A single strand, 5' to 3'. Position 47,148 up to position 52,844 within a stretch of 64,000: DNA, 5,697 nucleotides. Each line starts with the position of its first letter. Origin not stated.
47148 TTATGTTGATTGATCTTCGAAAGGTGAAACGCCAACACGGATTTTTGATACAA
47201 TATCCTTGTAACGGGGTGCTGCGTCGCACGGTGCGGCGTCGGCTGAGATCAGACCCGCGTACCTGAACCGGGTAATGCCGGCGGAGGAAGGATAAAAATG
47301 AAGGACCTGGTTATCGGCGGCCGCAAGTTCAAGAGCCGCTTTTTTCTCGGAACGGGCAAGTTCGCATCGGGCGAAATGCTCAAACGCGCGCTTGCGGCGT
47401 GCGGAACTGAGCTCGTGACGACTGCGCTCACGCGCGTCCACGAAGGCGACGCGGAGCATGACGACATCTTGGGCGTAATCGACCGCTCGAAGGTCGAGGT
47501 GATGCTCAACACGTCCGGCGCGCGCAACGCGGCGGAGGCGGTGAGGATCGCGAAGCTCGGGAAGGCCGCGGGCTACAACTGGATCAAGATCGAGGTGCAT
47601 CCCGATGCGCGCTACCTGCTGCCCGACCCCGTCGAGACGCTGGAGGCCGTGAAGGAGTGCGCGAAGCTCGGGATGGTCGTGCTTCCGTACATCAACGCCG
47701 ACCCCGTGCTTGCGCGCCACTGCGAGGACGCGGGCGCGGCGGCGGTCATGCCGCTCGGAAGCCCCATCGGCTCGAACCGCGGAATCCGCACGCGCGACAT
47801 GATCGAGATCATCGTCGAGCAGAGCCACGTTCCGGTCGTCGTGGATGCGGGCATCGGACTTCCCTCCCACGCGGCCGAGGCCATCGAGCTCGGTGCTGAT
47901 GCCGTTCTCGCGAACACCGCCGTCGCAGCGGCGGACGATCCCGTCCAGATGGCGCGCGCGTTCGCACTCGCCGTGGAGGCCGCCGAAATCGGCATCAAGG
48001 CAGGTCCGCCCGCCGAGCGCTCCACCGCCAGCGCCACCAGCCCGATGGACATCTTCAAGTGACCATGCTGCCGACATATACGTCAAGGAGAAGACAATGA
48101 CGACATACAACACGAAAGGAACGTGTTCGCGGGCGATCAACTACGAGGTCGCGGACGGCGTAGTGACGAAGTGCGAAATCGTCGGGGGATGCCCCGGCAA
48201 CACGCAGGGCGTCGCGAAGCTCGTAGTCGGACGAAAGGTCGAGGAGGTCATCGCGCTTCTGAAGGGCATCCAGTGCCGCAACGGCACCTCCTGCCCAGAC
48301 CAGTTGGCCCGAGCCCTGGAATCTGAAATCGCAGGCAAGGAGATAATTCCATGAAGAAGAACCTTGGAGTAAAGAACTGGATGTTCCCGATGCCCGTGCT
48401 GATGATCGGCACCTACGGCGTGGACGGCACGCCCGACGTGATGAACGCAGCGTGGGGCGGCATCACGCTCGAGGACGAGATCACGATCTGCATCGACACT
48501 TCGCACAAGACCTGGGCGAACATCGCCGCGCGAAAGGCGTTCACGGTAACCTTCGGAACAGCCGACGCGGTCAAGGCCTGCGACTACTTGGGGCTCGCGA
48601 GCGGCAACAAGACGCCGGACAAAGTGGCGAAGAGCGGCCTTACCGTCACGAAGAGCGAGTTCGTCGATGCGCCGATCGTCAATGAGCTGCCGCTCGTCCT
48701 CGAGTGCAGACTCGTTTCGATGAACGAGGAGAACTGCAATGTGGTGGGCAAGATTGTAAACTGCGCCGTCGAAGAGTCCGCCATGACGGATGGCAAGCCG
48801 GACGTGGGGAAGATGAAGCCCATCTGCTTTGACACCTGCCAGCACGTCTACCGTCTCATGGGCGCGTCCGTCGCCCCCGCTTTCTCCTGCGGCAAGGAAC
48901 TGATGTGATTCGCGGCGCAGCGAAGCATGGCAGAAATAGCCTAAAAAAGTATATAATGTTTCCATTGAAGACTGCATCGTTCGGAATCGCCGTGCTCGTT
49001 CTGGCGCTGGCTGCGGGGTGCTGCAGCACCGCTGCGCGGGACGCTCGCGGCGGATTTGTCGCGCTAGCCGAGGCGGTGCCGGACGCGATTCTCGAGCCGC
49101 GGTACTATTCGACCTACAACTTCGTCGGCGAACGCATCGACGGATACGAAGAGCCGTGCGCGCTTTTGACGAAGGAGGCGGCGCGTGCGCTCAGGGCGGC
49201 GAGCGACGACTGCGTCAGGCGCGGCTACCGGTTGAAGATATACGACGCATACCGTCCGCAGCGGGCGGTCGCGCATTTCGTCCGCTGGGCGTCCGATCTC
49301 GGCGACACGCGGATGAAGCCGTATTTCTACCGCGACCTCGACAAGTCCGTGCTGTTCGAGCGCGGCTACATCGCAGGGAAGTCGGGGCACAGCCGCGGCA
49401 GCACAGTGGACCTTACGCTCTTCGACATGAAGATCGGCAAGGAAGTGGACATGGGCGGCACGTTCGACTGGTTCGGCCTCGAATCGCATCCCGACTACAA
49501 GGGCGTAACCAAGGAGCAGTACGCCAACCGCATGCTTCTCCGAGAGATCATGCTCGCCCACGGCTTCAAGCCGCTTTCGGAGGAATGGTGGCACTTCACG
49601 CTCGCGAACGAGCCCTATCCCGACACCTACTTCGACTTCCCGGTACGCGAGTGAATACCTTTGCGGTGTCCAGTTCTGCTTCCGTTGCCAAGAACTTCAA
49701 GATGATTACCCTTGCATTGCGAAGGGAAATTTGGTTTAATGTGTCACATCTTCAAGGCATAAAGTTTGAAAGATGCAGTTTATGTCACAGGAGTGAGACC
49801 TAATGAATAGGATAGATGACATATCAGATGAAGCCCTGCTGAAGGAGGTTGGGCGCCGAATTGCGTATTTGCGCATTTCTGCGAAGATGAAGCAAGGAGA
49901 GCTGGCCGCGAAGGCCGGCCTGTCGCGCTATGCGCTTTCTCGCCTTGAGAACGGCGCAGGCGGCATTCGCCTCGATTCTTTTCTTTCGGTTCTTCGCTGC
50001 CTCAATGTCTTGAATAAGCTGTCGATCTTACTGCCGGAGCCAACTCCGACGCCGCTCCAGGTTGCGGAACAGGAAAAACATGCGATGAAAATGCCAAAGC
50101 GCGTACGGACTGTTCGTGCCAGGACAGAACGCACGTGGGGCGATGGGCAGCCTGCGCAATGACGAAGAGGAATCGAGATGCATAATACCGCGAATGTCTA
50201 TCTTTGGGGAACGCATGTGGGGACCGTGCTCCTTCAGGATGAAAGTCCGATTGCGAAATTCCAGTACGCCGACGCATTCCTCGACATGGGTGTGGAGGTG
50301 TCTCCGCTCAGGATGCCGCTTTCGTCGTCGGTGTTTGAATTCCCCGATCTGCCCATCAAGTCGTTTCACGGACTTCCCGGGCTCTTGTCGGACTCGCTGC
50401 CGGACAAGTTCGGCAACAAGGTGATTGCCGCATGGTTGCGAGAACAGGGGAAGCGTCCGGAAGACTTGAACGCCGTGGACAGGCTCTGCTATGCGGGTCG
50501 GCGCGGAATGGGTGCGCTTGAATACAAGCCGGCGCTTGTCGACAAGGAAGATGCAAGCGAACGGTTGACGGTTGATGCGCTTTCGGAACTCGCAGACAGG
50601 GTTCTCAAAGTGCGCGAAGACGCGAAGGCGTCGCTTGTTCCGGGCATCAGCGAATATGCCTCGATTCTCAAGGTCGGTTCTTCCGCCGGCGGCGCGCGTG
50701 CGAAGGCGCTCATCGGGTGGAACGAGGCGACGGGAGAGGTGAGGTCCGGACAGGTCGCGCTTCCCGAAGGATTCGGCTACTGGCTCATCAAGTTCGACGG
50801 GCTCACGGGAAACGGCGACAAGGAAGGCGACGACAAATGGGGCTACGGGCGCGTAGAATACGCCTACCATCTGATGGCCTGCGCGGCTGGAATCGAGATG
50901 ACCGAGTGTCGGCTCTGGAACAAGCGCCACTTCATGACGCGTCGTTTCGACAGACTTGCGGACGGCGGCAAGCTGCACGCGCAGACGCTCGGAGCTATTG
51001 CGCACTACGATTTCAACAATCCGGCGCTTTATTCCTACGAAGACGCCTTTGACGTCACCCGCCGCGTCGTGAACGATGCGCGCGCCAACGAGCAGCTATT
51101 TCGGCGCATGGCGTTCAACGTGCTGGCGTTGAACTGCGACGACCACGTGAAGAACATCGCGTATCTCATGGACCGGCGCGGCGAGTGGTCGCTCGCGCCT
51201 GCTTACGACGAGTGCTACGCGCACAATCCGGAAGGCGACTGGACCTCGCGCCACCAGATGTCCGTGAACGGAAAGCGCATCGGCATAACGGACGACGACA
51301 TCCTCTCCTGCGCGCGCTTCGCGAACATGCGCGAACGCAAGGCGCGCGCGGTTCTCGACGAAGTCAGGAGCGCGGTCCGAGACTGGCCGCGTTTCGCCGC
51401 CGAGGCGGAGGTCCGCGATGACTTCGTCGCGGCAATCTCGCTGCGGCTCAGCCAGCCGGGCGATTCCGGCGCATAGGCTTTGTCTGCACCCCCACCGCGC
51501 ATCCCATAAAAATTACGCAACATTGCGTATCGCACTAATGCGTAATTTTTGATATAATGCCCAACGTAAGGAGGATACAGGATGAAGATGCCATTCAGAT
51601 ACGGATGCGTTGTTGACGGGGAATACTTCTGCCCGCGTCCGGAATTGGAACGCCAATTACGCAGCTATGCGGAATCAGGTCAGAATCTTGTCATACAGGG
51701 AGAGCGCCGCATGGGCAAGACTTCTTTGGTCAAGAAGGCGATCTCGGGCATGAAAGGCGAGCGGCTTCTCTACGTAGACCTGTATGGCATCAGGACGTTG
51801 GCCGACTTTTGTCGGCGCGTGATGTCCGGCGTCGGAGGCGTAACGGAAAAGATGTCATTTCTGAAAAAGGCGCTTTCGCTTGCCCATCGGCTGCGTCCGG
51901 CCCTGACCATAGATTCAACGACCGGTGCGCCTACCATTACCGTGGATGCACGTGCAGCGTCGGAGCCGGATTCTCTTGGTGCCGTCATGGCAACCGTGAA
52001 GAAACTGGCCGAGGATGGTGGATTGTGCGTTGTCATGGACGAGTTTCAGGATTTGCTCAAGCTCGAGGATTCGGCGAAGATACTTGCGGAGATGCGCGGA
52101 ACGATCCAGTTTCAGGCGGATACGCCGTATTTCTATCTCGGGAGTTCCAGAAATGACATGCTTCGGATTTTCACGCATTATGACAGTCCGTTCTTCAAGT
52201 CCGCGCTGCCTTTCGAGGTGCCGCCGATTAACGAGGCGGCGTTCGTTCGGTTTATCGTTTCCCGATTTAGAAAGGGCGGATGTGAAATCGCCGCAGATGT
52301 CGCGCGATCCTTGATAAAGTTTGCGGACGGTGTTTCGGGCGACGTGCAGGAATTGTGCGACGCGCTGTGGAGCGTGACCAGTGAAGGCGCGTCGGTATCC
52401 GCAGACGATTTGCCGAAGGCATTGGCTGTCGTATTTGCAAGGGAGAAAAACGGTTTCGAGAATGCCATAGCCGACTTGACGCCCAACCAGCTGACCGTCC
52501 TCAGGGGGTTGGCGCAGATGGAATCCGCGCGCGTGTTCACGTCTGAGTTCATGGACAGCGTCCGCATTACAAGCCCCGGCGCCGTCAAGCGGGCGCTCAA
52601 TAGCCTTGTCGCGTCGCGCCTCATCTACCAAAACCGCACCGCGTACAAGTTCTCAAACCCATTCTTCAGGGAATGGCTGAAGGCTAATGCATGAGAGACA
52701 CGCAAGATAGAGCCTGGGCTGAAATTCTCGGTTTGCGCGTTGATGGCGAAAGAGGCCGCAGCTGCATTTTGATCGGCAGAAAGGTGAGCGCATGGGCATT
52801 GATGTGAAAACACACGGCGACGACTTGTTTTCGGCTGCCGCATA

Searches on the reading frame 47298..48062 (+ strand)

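Call 91: search_protein_families(library=pfam, proteins=[window:47298-48062:+], max_evalue=0.001)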
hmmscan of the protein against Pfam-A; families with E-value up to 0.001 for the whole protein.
window:47298-48062:+ (254 aa): 2 families
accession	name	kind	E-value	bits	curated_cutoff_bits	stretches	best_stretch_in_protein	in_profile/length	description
PF05690.20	ThiG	-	3.1e-94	315.4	23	1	6-249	2-247/247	Thiazole biosynthesis protein ThiG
PF00977.27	His_biosynth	-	2.4e-05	24.3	23.6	1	164-216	60-112/228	Histidine biosynthesis protein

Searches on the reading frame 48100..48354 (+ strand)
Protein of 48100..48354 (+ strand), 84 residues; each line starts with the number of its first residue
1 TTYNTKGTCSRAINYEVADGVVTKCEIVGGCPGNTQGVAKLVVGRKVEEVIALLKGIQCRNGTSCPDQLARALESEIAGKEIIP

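Call 91: search_protein_families(library=pfam, proteins=[window:48100-48354:+], max_evalue=0.001)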
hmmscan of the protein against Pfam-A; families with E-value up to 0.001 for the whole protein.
window:48100-48354:+ (84 aa): 1 family
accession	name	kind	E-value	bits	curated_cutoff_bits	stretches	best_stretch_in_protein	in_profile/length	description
PF12637.14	TSCPD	-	2.9e-23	82.4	22.8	1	2-75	2-86/88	TSCPD domain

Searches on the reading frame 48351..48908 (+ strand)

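Call 91: search_protein_families(library=pfam, proteins=[window:48351-48908:+], max_evalue=0.001)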
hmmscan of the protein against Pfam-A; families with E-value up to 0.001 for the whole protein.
window:48351-48908:+ (185 aa): 1 family
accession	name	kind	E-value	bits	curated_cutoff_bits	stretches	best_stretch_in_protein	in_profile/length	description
PF01613.24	Flavin_Reduct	-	4.7e-15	56.5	27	1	12-144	4-137/153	Flavin reductase like domain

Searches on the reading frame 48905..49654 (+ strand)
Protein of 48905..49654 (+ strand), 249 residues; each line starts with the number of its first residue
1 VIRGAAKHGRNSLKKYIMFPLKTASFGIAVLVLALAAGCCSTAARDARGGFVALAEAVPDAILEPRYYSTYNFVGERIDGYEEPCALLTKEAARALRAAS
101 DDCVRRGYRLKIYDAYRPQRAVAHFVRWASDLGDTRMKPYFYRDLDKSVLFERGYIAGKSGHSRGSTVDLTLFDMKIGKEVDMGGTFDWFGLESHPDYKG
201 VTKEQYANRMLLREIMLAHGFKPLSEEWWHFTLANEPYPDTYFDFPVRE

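Call 91: search_protein_families(library=pfam, proteins=[window:48905-49654:+], max_evalue=0.001)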
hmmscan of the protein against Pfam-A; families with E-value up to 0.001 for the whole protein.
window:48905-49654:+ (249 aa): 1 family
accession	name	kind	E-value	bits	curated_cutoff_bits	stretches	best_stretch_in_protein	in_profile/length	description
PF01427.22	Peptidase_M15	-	2.8e-39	135.4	27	1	50-247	4-198/199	D-ala-D-ala dipeptidase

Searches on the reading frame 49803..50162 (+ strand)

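Call 3: search_protein_families(library=pfam, proteins=[window:49803-50162:+], max_evalue=0.01)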
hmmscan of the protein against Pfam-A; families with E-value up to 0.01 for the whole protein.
window:49803-50162:+ (119 aa): 4 families
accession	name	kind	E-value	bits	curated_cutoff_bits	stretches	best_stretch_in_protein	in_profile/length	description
PF01381.28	HTH_3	-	2.2e-07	31.2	23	1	20-69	1-50/55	Helix-turn-helix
PF13560.12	HTH_31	-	4.6e-06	27.3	27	1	15-58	1-45/64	Helix-turn-helix domain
PF13443.12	HTH_26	-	0.0013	19.4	22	1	20-66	2-49/63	Cro/C1-type HTH DNA-binding domain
PF12844.13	HTH_19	-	0.0018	18.6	30.2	1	17-51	1-35/64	Helix-turn-helix domain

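Call 4: search_protein_families(library=padloc, proteins=[window:49803-50162:+], max_evalue=0.01)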
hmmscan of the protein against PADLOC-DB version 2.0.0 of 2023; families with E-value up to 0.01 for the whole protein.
window:49803-50162:+ (119 aa): 4 families
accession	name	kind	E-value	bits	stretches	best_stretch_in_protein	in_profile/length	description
PDLC02926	HTH_VI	-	6.9e-06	24.3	1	17-60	3-46/92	-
PDLC03952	RmrA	-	0.0014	15.5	1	16-52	23-59/395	-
PDLC03665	Control_protein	-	0.0025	16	1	17-63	10-57/77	control protein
PDLC04142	capH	-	0.0037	16.3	1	16-84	7-73/103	capH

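Call 5: search_protein_families(library=ncbifam, proteins=[window:49803-50162:+], max_evalue=0.01)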
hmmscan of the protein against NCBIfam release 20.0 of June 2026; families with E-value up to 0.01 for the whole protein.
window:49803-50162:+ (119 aa): 6 families
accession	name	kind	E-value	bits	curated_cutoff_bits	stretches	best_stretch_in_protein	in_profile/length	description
TIGR03070.1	couple_hipB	subfamily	2.6e-09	36.9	71.65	1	15-68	2-55/58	type II toxin-antitoxin system Y4mF family antitoxin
NF006015.0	PRK08154.1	subfamily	7.1e-06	25.4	204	1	8-69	23-84/314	anaerobic benzoate catabolism transcriptional regulator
NF007271.0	PRK09726.1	equivalog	0.00035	20.5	79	1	21-75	18-72/88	type II toxin-antitoxin system antitoxin HipB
NF041575.1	antitoxPezA_Strep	equivalog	0.0008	19.4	290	1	16-69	2-55/158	type II toxin-antitoxin system antitoxin PezA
NF047948.1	male_kill_WMK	equivalog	0.0016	18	300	1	15-79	5-67/300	WO male-killing family protein Wmk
NF041951.1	phage_RstR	subfamily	0.0022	18.2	80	1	16-63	3-50/108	RstR family transcriptional repressor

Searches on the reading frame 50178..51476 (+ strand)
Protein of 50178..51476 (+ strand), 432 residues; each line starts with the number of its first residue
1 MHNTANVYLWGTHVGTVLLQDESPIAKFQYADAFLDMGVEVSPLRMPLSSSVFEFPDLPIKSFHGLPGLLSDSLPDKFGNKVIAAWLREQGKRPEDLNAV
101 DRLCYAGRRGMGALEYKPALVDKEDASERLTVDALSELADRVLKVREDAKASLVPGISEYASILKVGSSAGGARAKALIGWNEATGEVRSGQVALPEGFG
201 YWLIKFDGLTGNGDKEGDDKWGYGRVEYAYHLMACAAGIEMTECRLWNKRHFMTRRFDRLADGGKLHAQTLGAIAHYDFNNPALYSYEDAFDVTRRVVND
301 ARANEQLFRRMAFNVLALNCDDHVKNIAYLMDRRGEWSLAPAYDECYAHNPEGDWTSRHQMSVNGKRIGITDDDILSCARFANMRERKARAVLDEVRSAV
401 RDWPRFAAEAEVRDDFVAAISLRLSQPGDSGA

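Call 3: search_protein_families(library=pfam, proteins=[window:50178-51476:+], max_evalue=0.01)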
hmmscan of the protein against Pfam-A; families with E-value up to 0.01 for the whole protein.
window:50178-51476:+ (432 aa): 2 families
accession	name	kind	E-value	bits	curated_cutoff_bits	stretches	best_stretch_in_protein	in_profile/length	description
PF07804.18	HipA_C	-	9.6e-44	150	30.5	1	168-403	1-213/213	HipA-like C-terminal domain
PF13657.11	Couple_hipA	-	8.4e-19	68.4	22.5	1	6-116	2-98/99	HipA N-terminal domain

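Call 4: search_protein_families(library=padloc, proteins=[window:50178-51476:+], max_evalue=0.01)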
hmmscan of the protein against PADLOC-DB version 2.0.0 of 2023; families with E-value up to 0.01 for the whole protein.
window:50178-51476:+ (432 aa): 2 families
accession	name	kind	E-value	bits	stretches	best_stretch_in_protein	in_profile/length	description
PDLC04340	PDC-M03A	-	0.00059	17.4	1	277-345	102-167/280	-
PDLC04339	PDC-M03A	-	0.0016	15.8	1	278-345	112-174/293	-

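Call 5: search_protein_families(library=ncbifam, proteins=[window:50178-51476:+], max_evalue=0.01)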
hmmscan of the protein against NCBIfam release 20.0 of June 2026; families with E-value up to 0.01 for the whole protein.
window:50178-51476:+ (432 aa): 1 family
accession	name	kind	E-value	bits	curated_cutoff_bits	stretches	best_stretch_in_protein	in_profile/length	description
NF007297.0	PRK09775.1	equivalog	9.6e-07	27.9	401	1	249-345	273-369/446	type II toxin-antitoxin system HipA family toxin YjjJ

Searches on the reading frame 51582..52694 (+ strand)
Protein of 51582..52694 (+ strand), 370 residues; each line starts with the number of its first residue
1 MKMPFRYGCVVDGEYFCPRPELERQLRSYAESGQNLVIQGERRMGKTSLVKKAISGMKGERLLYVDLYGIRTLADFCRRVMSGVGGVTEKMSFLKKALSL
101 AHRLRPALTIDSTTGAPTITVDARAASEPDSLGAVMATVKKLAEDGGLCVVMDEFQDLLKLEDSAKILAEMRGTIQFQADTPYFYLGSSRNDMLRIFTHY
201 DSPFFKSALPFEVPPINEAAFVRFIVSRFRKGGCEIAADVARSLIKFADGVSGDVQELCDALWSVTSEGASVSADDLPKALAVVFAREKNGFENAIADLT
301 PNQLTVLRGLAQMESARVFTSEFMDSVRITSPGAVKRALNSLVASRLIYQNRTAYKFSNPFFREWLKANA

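Call 3: search_protein_families(library=pfam, proteins=[window:51582-52694:+], max_evalue=0.01)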
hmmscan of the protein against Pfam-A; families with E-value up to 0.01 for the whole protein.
window:51582-52694:+ (370 aa): 8 families
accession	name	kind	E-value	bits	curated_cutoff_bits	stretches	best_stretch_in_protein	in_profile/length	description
PF13401.12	AAA_22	-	6e-07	30.3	27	1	33-172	5-105/130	AAA domain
PF13173.12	AAA_14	-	1e-06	29.2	27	1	34-72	3-42/129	AAA domain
PF01637.24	ATPase_2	-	2.8e-05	24.5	33.2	1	24-175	9-139/225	ATPase domain predominantly from Archaea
PF20703.3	nSTAND1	-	0.00033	20.8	27.1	1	12-353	12-331/379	Novel STAND NTPase 1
PF13191.12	AAA_16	-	0.0015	19.5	32.6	1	22-158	12-144/167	AAA ATPase domain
PF12802.13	MarR_2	-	0.0026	18.3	27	0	298-352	2-54/61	MarR family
PF14516.12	AAA_35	-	0.0081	15.4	27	0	12-59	9-57/331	AAA-like domain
PF10264.15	Stork_head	-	0.0091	16.7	27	0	322-360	41-79/79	Winged helix Storkhead-box1 domain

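Call 4: search_protein_families(library=padloc, proteins=[window:51582-52694:+], max_evalue=0.01)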
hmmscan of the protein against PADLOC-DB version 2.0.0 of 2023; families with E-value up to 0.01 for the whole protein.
window:51582-52694:+ (370 aa): 6 families
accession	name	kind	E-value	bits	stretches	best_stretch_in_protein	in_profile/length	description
PDLC04985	PDC-S27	-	1.3e-07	28.9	1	37-206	29-164/484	-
PDLC04789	PDC-S01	-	0.00021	18.5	1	21-63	5-46/375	-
PDLC05029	PDC-S49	-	0.00083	16.2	1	32-75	22-67/619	-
PDLC04140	mad8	-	0.0013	16.3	0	32-160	26-205/314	mads_8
PDLC04787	PDC-S01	-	0.0014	15.6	1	17-61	11-60/412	-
PDLC05031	PDC-S49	-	0.007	13.2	1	38-77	29-70/624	-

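Call 5: search_protein_families(library=ncbifam, proteins=[window:51582-52694:+], max_evalue=0.01)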
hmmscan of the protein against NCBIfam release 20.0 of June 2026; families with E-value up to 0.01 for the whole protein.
window:51582-52694:+ (370 aa): 2 families
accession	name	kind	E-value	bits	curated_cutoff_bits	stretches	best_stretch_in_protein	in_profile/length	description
TIGR01128.2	holA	equivalog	0.0017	17.8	80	1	207-283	117-193/316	DNA polymerase III subunit delta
NF053861.1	DS8_antiphage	equivalog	0.002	15.9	790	0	25-59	362-396/994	anti-phage protein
